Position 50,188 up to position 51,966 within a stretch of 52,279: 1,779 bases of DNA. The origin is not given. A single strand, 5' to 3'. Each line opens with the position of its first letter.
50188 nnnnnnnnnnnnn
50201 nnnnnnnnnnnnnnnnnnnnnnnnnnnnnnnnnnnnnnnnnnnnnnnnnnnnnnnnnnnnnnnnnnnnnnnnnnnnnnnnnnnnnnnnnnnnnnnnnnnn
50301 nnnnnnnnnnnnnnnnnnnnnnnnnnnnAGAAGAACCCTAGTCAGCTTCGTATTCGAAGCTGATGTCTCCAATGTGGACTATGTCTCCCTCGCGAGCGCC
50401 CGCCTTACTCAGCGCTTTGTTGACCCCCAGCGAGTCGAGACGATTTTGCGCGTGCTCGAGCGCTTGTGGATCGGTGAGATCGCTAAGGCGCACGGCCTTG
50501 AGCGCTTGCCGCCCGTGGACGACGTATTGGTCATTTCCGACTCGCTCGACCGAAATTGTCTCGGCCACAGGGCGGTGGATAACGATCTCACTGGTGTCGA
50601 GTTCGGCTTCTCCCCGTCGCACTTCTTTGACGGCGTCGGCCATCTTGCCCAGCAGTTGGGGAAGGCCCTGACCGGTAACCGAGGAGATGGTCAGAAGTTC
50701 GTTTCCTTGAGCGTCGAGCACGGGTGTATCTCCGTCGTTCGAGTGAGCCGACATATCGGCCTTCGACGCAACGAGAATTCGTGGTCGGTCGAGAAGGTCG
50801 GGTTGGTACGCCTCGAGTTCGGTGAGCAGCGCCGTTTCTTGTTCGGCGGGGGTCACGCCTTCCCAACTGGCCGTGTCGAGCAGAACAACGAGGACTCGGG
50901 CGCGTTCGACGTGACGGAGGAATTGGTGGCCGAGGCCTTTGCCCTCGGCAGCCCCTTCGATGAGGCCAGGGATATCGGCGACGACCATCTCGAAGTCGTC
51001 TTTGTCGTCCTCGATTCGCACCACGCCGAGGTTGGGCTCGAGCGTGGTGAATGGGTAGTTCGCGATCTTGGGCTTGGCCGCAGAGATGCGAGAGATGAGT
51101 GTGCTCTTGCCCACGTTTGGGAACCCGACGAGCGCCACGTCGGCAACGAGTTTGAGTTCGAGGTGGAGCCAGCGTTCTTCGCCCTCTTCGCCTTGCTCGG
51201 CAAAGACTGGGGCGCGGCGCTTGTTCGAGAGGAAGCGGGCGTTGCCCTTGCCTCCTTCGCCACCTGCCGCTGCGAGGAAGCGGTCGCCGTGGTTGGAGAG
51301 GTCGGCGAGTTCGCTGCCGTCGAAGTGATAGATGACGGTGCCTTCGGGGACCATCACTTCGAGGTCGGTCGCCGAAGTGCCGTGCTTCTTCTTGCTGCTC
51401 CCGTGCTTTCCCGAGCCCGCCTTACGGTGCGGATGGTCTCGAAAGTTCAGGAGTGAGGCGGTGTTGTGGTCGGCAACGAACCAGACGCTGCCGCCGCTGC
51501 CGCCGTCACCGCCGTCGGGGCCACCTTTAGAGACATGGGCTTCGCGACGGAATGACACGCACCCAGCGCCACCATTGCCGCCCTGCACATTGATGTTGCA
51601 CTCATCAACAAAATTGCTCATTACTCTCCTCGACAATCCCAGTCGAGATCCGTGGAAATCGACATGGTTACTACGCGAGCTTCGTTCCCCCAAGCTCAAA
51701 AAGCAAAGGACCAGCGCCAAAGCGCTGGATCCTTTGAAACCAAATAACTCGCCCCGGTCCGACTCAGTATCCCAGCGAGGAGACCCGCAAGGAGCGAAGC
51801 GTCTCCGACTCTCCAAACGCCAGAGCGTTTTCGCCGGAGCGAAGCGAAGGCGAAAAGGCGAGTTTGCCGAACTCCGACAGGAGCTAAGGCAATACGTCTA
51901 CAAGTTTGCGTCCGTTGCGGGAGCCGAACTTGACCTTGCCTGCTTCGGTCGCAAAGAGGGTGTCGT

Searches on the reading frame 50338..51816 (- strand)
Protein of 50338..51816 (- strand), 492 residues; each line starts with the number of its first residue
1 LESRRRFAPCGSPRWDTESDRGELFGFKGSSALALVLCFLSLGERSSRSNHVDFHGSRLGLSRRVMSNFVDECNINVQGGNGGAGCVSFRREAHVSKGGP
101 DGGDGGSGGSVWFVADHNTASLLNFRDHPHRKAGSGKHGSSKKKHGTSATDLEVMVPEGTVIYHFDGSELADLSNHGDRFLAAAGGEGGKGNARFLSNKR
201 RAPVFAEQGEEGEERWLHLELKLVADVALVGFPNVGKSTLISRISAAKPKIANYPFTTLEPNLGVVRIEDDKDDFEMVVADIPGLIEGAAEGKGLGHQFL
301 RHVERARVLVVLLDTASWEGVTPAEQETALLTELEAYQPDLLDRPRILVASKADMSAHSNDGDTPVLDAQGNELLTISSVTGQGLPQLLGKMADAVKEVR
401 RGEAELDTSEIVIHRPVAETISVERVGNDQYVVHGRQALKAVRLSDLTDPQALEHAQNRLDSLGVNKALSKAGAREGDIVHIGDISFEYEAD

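Call 59: search_protein_families(library=pfam, proteins=[window:50338-51816:-], max_evalue=0.00001)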
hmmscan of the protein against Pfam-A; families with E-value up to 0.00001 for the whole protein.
window:50338-51816:- (492 aa): 4 families
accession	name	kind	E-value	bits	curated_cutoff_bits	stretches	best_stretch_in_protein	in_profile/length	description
PF01018.28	GTP1_OBG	-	2.9e-55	186.6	27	1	70-223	1-155/155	GTP1/OBG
PF01926.29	MMR_HSR1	-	1.4e-24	86.8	21.9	1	226-352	1-113/113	50S ribosome-binding GTPase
PF09269.16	DUF1967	-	3e-16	59.7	27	1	423-489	3-70/70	Domain of unknown function (DUF1967)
PF02421.24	FeoB_N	-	2.8e-10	40.3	27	1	226-316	2-89/156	Ferrous iron transport protein B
